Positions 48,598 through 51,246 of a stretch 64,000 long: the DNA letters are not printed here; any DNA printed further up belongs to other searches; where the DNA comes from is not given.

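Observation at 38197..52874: ~14.5-kb decayed accessory island between the ECF-sigma operon and leuS: lysis/secretion-type genes and sporulation-regulator paralogs without any phage structural, replication or integration genes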

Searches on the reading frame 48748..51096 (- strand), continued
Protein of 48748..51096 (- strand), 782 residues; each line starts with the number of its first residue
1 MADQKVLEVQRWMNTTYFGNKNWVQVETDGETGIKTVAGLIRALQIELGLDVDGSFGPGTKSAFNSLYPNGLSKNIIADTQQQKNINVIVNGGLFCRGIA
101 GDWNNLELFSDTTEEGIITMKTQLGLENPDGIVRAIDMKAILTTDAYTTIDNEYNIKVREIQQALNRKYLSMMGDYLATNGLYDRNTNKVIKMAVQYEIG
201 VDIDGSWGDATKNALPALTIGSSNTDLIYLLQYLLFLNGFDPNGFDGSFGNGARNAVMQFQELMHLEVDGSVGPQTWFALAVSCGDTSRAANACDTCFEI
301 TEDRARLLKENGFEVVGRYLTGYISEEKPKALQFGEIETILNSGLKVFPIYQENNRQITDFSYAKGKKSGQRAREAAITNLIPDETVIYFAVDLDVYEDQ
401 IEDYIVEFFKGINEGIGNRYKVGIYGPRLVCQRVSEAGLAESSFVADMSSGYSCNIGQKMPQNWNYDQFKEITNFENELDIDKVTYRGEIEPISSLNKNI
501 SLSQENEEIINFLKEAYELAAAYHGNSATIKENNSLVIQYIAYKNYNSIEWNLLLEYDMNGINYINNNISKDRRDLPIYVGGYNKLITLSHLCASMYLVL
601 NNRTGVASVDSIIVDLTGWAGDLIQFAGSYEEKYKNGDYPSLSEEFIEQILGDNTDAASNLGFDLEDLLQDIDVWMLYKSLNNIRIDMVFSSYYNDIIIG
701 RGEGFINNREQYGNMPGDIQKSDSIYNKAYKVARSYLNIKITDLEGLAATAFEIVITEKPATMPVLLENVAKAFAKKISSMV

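Call 39: find_related_loci(query=A1, collection=genome_contigs, flank=10000)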
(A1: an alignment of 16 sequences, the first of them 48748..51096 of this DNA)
Query A1 (782 aa) in genome_contigs; peptide patterns used: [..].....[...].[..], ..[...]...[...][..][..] (x = any residue, [..] = any of these).
599 stretches matched a pattern (row limit reached: there are more); 533 encode a relative of the query (tblastn E <= 1e-3); the best 80 are kept; 80 distinct loci.
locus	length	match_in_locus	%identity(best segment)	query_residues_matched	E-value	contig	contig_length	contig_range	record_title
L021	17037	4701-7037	58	4-782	0e+0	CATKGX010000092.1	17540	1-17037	MAG: uncultured Clostridia bacterium isolate iMGMC-923_1678881654 genome assembly, contig: MegahitA5_35082, whole genome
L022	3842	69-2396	58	6-782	0e+0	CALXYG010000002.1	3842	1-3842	MAG: uncultured Clostridia bacterium isolate E02__bin287 genome assembly, contig: E02__k127_2102852, whole genome shotgu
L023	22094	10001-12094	47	6-708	0e+0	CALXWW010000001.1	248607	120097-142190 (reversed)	MAG: uncultured Clostridia bacterium isolate BRZ_CH__bin9 genome assembly, contig: BRZ_CH__NODE_58_length_248607_cov_23.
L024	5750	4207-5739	53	6-518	5e-169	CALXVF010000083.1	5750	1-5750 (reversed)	MAG: uncultured Clostridia bacterium isolate BRZ_ES__bin90 genome assembly, contig: BRZ_ES__NODE_15753_length_5750_cov_4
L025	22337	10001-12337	41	6-782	4e-164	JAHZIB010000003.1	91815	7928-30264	MAG: Clostridiales bacterium isolate HRGM_Genome_3375 HRGM_Genome_3375_3, whole genome shotgun sequence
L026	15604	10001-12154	41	3-719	1e-147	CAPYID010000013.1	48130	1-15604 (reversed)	MAG TPA_asm: uncultured Clostridia bacterium isolate MGBC105370 genome assembly, contig: MGBC105370.13, whole genome sho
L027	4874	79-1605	50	1-511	1e-149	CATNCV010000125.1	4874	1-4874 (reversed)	MAG TPA_asm: uncultured Clostridiaceae bacterium isolate MGG23553_1680015481 genome assembly, contig: SRR10120763_1261,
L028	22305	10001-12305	72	1-781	0e+0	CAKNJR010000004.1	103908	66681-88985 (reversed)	MAG TPA_asm: uncultured Clostridium sp. isolate ERR3414574_bin.27_metaWRAP_v1.1_MAG genome assembly, contig: NODE_241_le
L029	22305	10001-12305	73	1-781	0e+0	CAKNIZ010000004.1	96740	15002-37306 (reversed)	MAG TPA_asm: uncultured Clostridium sp. isolate ERR3414571_bin.54_metaWRAP_v1.1_MAG genome assembly, contig: NODE_336_le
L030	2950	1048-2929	73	1-632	0e+0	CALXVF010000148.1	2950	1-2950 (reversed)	MAG: uncultured Clostridia bacterium isolate BRZ_ES__bin90 genome assembly, contig: BRZ_ES__NODE_35950_length_2950_cov_3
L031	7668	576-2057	44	3-498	4e-119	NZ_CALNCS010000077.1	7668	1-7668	MAG: Alkalibaculum bacchi isolate SRR1561994_bin.82_CONCOCT_v1.1_MAG ERZ724031.5252, whole genome shotgun sequence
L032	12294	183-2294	36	3-709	9e-117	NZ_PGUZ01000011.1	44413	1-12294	Bacillus sp. V3-13 contig_11, whole genome shotgun sequence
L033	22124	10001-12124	35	1-709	1e-115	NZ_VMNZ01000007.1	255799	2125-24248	Bacillus tequilensis strain ATCC BAA-819 ATCC_BAA-819_contig_7_consensus, whole genome shotgun sequence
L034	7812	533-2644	36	3-709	3e-115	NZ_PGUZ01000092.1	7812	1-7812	Bacillus sp. V3-13 contig_104, whole genome shotgun sequence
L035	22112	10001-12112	36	3-709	2e-114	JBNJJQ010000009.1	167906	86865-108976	MAG: Bacillota bacterium isolate BSd35 9, whole genome shotgun sequence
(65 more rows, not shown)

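Call 45: search_protein_families(library=pfam, max_evalue=0.01, proteins=[L016:3336-3971:+, L016:4428-4955:+, L016:7286-7828:+, L016:4998-7178:+, L018:3212-3724:+, L018:3771-4382:+, L018:4719-5171:+, L018:5185-5874:+, L018:8429-8824:+, L016:1363-3150:+])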
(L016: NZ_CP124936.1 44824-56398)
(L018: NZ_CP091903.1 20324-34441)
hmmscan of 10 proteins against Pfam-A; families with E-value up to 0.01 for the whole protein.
L016:3336-3971:+ (211 aa): 0 families

L016:4428-4955:+ (175 aa): 0 families

L016:7286-7828:+ (180 aa): 1 family
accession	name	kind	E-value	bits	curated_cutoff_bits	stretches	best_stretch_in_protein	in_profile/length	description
PF11694.13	DUF3290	-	0.0047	17.3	31.3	1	89-128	2-41/144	Protein of unknown function (DUF3290)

L016:4998-7178:+ (726 aa): 3 families
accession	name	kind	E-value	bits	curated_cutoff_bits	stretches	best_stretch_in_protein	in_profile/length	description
PF08924.17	Rv2525c_GlyHyd-like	-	6.2e-49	167.2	27.2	1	310-475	3-157/198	Rv2525c-like, glycoside hydrolase-like domain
PF01471.23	PG_binding_1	-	5.2e-11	43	23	1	95-141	16-57/57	Putative peptidoglycan binding domain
PF21015.2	Ybfg_C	-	1.6e-08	35.1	27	1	529-632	17-115/148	Ybfg C-terminal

L018:3212-3724:+ (170 aa): 0 families

L018:3771-4382:+ (203 aa): 0 families

L018:4719-5171:+ (150 aa): 0 families

L018:5185-5874:+ (229 aa): 0 families

L018:8429-8824:+ (131 aa): 0 families

L016:1363-3150:+ (595 aa): 4 families
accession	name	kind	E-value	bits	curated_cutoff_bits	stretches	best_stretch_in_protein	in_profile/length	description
PF05382.19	Amidase_5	-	4.3e-47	160.1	21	1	163-310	3-136/142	Bacteriophage peptidoglycan hydrolase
PF08460.16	SH3_5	-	4.4e-30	104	22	3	331-391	5-68/68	Bacterial SH3 domain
PF00959.24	Phage_lysozyme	-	1.5e-24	87.2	22.3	1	13-140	2-125/125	Phage lysozyme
PF24315.1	DUF7489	-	0.0006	20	27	0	379-401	17-39/65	Domain of unknown function (DUF7489)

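Call 53: search_protein_families(library=ncbifam, max_evalue=1, proteins=[L016:3336-3971:+, L003:9422-9892:+, L018:5185-5874:+, L018:4719-5171:+, L016:4428-4955:+, L016:7286-7828:+])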
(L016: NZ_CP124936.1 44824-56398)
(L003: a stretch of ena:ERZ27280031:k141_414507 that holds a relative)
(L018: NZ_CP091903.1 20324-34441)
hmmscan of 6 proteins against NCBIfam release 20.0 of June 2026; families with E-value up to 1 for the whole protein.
L016:3336-3971:+ (211 aa): 2 families
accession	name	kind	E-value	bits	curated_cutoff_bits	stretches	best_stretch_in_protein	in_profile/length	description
NF041508.1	BacL2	equivalog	5.3e-79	264.8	200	1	4-203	1-202/202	BacL2 family protein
TIGR03804.1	para_beta_helix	repeat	0.088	12.5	19.45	1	103-130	14-40/44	parallel beta-helix repeat protein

L003:9422-9892:+ (156 aa): 1 family
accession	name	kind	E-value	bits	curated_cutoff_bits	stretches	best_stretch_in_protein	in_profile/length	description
NF009397.0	PRK12758.1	equivalog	0.0078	14.2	780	1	43-118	506-583/870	DNA gyrase/topoisomerase IV subunit A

L018:5185-5874:+ (229 aa): 0 families

L018:4719-5171:+ (150 aa): 1 family
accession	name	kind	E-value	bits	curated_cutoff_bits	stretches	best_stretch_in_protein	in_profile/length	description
NF038040.1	phero_PhrK_fam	equivalog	0.058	13.6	35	1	1-33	1-31/40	PhrK family phosphatase-inhibitory pheromone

L016:4428-4955:+ (175 aa): 0 families

L016:7286-7828:+ (180 aa): 2 families
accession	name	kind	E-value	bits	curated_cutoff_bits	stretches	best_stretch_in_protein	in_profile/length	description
NF046000.1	MAG1210_fam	subfamily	0.058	12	275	1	34-162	26-152/550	MAG1210 family protein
NF008017.0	PRK10747.1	equivalog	0.22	10.4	608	1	71-131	7-62/398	protoheme IX biogenesis protein HemY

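Call 66: find_encoding_contigs(protein=P0013, flank=8000, max_places=1)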
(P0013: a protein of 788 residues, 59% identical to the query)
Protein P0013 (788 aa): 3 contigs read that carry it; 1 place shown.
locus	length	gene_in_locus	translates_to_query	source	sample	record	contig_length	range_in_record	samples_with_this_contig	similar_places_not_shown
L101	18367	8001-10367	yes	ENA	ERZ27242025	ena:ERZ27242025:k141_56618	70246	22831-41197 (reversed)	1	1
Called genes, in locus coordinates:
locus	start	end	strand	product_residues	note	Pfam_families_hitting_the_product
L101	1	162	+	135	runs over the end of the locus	-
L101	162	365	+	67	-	-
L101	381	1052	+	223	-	-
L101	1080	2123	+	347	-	-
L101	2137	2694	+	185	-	PF04203:Sortase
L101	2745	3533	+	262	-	-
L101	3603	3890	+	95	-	-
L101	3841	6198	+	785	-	PF13620:CarboxypepD_reg (faint), PF17210:SdrD_B (faint), PF17802:SpaA, PF11974:bMG3 (faint), PF22904:NOMO1-like_2nd (faint), PF17802:SpaA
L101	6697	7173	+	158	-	PF05105:Phage_holin_4_1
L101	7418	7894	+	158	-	PF08281:Sigma70_r4_2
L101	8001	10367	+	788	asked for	PF09374:PG_binding_3 (faint), PF01471:PG_binding_1, PF08924:Rv2525c_GlyHyd-like, PF27189:YkzU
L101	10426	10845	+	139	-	-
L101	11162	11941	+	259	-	PF01183:Glyco_hydro_25, PF01476:LysM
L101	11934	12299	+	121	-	PF08769:Spo0A_C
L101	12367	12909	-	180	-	-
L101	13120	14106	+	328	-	-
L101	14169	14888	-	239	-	PF00072:Response_reg, PF08769:Spo0A_C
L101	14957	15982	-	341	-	-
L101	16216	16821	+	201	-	-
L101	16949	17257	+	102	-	-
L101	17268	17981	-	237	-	PF00072:Response_reg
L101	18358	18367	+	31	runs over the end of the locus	-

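Call 67: find_encoding_contigs(protein=P0069, flank=8000, max_places=1)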
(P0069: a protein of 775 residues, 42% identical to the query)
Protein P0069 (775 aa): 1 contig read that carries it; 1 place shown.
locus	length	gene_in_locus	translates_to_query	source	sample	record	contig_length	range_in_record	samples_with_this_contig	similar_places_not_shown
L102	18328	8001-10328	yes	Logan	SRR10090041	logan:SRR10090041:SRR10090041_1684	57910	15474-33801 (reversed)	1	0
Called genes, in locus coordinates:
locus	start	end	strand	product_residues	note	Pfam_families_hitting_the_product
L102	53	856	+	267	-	-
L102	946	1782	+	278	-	PF01183:Glyco_hydro_25, PF08230:CW_7, PF01476:LysM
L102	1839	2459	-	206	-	-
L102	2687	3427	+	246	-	PF00072:Response_reg, PF08769:Spo0A_C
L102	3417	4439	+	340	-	-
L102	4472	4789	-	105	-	PF13560:HTH_31 (weak), PF12844:HTH_19 (weak), PF13443:HTH_26 (weak), PF01381:HTH_3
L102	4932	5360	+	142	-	-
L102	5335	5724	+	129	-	PF00072:Response_reg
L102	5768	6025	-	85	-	-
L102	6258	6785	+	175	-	PF04542:Sigma70_r2 (weak), PF08281:Sigma70_r4_2, PF04545:Sigma70_r4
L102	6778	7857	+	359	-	-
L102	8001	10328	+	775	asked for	PF01471:PG_binding_1, PF08924:Rv2525c_GlyHyd-like, PF27189:YkzU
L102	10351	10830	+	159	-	-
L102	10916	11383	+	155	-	PF05105:Phage_holin_4_1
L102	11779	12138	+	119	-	-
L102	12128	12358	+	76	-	-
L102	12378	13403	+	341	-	PF18897:Gp3-like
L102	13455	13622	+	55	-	-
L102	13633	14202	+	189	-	-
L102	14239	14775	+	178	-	PF04404:ERF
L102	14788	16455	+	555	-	PF13476:AAA_23 (weak)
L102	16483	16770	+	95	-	PF01250:Ribosomal_S6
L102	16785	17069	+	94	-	-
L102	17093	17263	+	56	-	-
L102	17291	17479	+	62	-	-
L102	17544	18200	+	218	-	-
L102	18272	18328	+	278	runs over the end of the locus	PF08401:ArdcN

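Call 68: find_encoding_contigs(protein=P0053, flank=8000, max_places=1)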
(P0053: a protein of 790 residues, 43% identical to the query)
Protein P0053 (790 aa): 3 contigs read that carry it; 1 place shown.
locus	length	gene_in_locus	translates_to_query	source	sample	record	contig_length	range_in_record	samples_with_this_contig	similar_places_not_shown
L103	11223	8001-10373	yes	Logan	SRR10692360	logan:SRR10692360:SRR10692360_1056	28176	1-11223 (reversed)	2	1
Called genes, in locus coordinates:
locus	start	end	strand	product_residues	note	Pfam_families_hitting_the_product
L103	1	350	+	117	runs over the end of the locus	PF08769:Spo0A_C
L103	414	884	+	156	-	PF05105:Phage_holin_4_1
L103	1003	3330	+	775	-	PF05257:CHAP, PF01471:PG_binding_1, PF08823:PG_binding_2 (faint), PF09374:PG_binding_3 (faint), PF01471:PG_binding_1, PF27189:YkzU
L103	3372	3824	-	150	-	-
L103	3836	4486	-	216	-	-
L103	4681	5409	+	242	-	PF00072:Response_reg (weak), PF08769:Spo0A_C (weak)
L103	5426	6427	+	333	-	-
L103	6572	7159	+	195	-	-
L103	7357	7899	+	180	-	-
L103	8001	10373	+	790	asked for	PF01471:PG_binding_1, PF08924:Rv2525c_GlyHyd-like, PF27189:YkzU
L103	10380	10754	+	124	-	-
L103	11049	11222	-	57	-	?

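Call 82: find_related_loci(query=A1, collection=viral_contigs, flank=10000)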
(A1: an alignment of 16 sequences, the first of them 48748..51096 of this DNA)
Query A1 (782 aa) in viral_contigs; peptide patterns used: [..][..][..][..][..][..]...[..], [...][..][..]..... (x = any residue, [..] = any of these).
103 stretches matched a pattern; 67 encode a relative of the query (tblastn E <= 1e-3); 67 distinct loci.
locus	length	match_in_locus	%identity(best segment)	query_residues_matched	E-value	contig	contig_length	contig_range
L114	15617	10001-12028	34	3-677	4e-108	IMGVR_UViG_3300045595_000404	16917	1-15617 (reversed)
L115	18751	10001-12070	35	3-691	3e-106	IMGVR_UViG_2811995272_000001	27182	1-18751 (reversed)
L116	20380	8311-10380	34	3-691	5e-106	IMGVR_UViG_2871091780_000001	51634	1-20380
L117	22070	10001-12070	35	3-691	4e-107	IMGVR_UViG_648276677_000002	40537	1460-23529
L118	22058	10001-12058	32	1-683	1e-100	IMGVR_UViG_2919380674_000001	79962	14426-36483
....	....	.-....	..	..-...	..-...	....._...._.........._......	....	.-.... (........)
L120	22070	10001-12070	35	3-691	4e-106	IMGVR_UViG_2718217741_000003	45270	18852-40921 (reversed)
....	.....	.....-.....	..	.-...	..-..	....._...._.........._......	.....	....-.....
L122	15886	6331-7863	37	1-513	2e-96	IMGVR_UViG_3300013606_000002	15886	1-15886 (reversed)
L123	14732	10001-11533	37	1-513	2e-96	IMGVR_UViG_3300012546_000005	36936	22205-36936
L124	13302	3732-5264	37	1-513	3e-96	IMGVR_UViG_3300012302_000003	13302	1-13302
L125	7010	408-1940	37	1-513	2e-96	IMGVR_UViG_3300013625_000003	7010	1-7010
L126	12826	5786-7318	37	1-513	2e-96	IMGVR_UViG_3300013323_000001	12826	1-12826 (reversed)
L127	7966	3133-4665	37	1-513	2e-96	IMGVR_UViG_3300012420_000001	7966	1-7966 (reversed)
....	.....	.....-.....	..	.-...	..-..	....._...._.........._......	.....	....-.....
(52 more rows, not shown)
